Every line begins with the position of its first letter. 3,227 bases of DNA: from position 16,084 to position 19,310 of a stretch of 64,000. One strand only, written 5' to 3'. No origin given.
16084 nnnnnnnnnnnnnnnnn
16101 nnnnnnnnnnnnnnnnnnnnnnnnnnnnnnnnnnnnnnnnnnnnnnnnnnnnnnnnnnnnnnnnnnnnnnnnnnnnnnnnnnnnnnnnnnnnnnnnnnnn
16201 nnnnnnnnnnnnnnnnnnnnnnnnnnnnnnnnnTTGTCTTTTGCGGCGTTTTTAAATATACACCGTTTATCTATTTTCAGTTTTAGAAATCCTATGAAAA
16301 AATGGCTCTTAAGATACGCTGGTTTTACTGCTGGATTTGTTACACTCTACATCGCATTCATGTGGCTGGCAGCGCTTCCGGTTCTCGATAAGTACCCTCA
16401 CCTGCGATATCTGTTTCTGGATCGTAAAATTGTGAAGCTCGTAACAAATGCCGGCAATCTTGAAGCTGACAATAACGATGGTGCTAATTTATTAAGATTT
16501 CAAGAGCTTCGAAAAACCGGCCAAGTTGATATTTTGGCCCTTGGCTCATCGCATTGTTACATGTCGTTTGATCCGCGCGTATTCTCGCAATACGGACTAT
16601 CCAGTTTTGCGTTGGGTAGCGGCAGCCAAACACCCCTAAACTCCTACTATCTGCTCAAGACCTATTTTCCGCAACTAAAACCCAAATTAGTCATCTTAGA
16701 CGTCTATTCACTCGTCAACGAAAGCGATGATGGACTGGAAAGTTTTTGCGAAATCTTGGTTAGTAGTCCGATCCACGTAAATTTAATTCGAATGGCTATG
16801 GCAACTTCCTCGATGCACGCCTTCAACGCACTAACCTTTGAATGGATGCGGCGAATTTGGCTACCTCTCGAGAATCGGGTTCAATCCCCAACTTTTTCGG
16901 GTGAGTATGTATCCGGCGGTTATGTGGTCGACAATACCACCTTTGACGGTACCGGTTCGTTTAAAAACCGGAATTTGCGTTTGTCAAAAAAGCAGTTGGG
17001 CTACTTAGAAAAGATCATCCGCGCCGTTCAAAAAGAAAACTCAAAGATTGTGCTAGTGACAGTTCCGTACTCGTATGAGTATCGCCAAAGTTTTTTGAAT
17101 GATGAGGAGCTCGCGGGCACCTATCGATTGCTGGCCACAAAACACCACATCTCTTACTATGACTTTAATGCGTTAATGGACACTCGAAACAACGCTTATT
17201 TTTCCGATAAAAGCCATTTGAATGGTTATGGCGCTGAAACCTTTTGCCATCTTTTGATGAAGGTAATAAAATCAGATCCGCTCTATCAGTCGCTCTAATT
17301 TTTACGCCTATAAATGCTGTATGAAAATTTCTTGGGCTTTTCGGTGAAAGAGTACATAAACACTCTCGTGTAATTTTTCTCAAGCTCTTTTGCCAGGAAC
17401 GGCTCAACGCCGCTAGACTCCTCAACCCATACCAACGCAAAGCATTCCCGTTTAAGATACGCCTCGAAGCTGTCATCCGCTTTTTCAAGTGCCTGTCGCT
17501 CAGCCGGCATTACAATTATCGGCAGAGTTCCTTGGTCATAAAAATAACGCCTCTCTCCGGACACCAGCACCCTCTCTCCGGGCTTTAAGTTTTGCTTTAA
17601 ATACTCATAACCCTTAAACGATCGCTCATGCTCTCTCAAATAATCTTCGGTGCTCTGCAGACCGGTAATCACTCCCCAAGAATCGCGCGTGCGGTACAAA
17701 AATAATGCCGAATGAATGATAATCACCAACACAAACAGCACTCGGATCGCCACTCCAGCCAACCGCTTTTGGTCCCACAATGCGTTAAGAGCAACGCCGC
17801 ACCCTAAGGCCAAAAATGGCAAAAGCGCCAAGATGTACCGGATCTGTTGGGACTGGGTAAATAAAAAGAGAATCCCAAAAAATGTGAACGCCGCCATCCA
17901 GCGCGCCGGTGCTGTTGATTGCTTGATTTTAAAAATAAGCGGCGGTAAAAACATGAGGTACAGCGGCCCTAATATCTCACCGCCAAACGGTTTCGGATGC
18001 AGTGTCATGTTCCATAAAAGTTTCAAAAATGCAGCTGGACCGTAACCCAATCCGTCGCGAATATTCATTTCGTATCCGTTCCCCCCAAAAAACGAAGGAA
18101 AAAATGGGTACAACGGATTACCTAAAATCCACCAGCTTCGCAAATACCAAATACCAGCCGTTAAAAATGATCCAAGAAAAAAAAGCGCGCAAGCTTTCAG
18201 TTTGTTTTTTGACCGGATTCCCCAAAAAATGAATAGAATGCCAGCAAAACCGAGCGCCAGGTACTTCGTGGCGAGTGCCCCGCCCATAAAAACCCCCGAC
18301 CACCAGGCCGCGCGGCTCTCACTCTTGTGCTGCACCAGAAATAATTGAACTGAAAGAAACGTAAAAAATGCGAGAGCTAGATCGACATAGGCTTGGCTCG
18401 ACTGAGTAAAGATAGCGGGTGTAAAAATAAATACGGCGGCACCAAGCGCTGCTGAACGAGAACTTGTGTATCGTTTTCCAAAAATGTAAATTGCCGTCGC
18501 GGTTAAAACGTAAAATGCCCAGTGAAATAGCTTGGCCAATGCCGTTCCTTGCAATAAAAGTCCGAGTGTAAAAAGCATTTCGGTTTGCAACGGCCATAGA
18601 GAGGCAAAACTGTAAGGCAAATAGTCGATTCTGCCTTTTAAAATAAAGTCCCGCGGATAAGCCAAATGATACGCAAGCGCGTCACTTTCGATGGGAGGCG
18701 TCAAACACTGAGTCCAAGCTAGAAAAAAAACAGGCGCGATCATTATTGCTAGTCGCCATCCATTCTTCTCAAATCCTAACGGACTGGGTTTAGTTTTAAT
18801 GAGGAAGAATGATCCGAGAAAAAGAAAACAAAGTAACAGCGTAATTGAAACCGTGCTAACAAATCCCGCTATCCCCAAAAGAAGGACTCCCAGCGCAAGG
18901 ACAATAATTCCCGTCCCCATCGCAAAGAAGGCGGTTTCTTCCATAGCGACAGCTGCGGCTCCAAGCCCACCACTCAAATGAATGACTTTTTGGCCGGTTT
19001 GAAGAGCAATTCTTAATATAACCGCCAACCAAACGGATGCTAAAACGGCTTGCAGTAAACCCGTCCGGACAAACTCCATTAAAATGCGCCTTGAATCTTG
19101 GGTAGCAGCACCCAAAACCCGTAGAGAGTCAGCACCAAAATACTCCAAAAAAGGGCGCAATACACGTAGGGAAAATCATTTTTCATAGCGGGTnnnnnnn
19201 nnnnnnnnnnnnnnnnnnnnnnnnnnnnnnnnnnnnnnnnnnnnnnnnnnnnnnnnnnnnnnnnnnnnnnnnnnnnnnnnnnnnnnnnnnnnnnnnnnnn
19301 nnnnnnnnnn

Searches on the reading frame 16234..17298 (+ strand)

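Call 7: search_protein_families(library=pfam, proteins=[window:16234-17298:+], max_evalue=0.001)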
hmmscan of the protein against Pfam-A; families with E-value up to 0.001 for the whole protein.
window:16234-17298:+ (354 aa): 1 family
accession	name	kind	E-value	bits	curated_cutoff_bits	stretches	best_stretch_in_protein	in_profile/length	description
PF07611.17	DUF1574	-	1.8e-05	24.7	29.1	0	246-332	241-329/342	Protein of unknown function (DUF1574)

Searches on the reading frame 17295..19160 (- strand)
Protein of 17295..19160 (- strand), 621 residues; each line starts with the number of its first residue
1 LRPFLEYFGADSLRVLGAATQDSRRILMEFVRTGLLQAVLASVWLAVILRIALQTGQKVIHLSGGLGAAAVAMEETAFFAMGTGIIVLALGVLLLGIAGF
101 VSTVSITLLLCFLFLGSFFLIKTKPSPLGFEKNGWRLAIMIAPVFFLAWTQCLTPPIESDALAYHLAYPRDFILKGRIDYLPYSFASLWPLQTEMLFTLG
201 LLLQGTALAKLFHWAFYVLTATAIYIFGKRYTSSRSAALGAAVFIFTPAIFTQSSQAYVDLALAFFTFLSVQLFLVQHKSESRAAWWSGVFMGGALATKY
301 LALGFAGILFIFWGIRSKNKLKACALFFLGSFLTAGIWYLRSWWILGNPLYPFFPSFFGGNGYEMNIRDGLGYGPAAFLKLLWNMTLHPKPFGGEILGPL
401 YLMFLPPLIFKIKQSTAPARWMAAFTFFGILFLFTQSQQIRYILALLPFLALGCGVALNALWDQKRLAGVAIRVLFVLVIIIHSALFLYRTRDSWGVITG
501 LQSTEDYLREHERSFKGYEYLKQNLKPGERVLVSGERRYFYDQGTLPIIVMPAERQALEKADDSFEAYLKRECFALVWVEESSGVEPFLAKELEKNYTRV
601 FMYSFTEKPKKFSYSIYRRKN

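Call 7: search_protein_families(library=pfam, proteins=[window:17295-19160:-], max_evalue=0.001)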
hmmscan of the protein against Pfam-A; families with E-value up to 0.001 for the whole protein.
window:17295-19160:- (621 aa): 2 families
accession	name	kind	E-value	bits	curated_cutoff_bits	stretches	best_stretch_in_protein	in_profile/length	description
PF02366.24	PMT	-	2.8e-06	27.5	22.7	1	210-311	86-197/245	Dolichyl-phosphate-mannose-protein mannosyltransferase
PF13231.12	PMT_2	-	4.1e-05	24.3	26.1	1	210-338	25-160/160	Dolichyl-phosphate-mannose-protein mannosyltransferase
